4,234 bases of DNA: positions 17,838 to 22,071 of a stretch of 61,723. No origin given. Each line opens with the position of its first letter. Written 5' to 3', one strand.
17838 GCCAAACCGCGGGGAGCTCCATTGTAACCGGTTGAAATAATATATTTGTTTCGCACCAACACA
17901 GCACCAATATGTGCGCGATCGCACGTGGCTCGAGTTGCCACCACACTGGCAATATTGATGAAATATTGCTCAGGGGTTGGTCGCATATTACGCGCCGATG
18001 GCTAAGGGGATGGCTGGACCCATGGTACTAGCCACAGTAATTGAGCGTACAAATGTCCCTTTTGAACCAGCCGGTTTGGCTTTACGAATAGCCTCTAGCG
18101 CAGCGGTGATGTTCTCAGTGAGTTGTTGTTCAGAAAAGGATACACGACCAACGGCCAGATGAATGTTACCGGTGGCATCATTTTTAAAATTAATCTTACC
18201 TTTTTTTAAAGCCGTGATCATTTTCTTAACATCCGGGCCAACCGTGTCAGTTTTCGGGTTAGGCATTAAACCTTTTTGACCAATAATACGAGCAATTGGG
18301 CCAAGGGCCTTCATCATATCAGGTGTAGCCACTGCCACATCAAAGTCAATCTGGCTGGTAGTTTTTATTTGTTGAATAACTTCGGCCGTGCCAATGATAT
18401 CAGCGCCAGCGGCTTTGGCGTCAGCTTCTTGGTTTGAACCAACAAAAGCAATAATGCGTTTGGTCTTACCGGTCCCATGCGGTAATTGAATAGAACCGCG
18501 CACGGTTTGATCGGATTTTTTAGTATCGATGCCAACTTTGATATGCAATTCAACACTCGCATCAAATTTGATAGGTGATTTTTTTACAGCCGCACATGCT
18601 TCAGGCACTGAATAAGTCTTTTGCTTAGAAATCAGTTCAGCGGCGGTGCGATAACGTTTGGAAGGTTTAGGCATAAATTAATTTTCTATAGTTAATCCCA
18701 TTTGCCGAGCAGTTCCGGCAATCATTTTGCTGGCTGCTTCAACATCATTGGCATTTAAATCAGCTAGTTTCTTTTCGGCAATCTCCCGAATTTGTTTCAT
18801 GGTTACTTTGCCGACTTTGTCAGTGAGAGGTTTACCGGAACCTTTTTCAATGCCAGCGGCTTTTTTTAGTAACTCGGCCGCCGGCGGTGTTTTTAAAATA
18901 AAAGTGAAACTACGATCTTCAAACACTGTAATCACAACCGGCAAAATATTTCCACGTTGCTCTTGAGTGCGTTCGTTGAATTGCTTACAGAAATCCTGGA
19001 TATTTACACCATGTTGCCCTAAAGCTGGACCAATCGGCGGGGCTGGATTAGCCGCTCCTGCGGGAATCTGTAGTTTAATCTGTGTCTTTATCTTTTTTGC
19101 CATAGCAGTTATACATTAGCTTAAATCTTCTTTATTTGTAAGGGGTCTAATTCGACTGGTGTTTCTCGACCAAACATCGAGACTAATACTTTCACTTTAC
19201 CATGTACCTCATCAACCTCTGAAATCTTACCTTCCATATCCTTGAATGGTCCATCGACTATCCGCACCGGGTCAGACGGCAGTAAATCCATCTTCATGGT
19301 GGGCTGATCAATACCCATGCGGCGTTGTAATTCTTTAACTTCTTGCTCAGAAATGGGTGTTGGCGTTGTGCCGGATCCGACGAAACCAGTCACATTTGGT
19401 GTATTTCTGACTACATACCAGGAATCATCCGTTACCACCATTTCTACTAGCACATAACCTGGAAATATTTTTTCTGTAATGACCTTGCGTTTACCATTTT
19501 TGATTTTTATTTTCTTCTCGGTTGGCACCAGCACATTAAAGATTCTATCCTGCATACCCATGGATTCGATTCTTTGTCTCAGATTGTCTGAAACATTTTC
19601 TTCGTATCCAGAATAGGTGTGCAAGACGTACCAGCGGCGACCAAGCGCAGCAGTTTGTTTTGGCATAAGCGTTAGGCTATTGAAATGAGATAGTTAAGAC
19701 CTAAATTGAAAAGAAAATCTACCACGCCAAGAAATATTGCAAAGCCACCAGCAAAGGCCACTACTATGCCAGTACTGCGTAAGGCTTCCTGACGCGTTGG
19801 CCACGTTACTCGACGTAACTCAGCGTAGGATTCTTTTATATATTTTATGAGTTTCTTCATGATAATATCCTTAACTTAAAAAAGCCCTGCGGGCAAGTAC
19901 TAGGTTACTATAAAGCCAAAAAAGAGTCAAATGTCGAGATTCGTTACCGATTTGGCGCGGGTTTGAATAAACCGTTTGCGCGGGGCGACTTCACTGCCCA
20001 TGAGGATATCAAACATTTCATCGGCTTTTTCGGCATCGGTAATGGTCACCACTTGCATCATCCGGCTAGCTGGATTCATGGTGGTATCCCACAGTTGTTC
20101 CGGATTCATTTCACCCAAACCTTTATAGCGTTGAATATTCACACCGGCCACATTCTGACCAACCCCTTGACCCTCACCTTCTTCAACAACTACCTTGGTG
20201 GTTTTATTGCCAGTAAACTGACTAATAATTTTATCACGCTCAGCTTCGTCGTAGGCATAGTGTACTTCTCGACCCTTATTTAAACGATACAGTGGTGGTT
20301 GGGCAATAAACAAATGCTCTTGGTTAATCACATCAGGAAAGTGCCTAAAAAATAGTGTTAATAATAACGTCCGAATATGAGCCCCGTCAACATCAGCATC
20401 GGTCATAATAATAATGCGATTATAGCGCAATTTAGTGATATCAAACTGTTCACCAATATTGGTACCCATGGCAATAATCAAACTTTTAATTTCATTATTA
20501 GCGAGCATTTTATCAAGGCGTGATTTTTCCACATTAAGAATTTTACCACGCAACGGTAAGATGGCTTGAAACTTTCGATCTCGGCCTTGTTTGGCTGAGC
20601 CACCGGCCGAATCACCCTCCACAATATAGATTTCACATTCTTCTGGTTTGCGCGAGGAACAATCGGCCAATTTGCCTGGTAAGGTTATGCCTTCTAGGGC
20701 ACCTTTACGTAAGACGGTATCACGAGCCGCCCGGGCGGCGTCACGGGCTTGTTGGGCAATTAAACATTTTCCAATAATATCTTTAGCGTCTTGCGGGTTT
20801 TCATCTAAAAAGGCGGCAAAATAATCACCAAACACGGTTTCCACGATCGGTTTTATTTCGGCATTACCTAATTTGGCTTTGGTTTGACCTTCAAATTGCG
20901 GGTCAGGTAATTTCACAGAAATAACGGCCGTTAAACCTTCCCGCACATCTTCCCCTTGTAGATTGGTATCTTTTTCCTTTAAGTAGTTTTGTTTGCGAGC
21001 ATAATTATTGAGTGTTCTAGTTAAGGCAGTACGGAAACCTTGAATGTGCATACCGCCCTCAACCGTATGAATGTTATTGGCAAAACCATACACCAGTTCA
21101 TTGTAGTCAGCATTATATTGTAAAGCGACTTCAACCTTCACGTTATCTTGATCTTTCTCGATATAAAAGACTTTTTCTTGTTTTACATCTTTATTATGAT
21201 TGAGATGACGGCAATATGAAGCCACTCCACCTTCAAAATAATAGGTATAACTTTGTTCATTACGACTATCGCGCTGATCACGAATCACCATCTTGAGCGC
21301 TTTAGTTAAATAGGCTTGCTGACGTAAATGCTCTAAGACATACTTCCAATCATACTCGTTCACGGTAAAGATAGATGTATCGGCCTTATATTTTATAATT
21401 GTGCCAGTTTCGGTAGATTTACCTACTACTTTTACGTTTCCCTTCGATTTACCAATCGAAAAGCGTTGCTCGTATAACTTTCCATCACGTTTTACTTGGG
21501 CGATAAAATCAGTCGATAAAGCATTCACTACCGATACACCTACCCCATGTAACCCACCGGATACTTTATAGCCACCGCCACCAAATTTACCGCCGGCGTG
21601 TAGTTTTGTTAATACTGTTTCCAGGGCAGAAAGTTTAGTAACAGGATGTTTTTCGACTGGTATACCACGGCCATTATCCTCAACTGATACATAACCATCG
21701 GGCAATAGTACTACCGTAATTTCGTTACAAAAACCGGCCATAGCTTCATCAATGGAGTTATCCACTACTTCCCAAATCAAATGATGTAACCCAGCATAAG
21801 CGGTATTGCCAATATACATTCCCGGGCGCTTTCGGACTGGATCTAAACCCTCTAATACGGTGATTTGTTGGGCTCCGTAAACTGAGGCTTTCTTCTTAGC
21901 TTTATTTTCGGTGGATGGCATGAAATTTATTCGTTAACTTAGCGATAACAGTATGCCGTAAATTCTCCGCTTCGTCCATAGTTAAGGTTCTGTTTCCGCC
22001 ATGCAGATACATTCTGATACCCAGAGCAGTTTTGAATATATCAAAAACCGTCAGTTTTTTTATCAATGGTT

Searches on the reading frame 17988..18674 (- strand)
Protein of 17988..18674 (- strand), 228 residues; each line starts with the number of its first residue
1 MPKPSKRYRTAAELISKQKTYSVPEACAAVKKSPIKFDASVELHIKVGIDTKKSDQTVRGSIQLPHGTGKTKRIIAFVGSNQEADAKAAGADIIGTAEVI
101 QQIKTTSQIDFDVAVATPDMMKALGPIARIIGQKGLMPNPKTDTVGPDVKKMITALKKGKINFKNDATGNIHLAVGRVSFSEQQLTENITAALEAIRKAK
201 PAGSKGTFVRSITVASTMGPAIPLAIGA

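Call 13: search_protein_families(library=pfam, proteins=[window:17988-18674:-], max_evalue=0.001)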
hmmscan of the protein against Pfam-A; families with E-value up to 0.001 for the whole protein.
window:17988-18674:- (228 aa): 1 family
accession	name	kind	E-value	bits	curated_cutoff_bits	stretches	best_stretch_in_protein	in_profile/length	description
PF00687.26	Ribosomal_L1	-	6.9e-59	199.2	32.2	1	32-220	4-198/198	Ribosomal protein L1p/L10e family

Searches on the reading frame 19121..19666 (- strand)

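Call 13: search_protein_families(library=pfam, proteins=[window:19121-19666:-], max_evalue=0.001)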
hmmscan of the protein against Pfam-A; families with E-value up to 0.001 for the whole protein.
window:19121-19666:- (181 aa): 2 families
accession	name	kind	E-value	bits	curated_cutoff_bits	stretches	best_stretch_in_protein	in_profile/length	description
PF02357.24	NusG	-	2.7e-32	111.6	22.2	1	11-113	2-92/93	Transcription termination factor nusG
PF00467.35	KOW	-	4.1e-05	23.7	22.3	1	134-160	5-29/32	KOW motif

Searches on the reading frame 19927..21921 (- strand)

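Call 13: search_protein_families(library=pfam, proteins=[window:19927-21921:-], max_evalue=0.001)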
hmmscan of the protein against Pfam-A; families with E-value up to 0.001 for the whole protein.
window:19927-21921:- (664 aa): 4 families
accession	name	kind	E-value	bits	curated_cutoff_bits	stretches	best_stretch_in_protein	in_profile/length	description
PF00204.31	DNA_gyraseB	-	5e-61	205.6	27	1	232-401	1-172/173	DNA gyrase B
PF00986.26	DNA_gyraseB_C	-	1.7e-29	102.2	29.8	1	593-653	3-63/63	DNA gyrase B subunit, carboxyl terminus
PF01751.28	Toprim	-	5.8e-19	68.5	23.1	1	430-539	1-93/96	Toprim domain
PF02518.31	HATPase_c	-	1.7e-14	54.6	26.4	1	43-138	4-86/111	Histidine kinase-, DNA gyrase B-, and HSP90-like ATPase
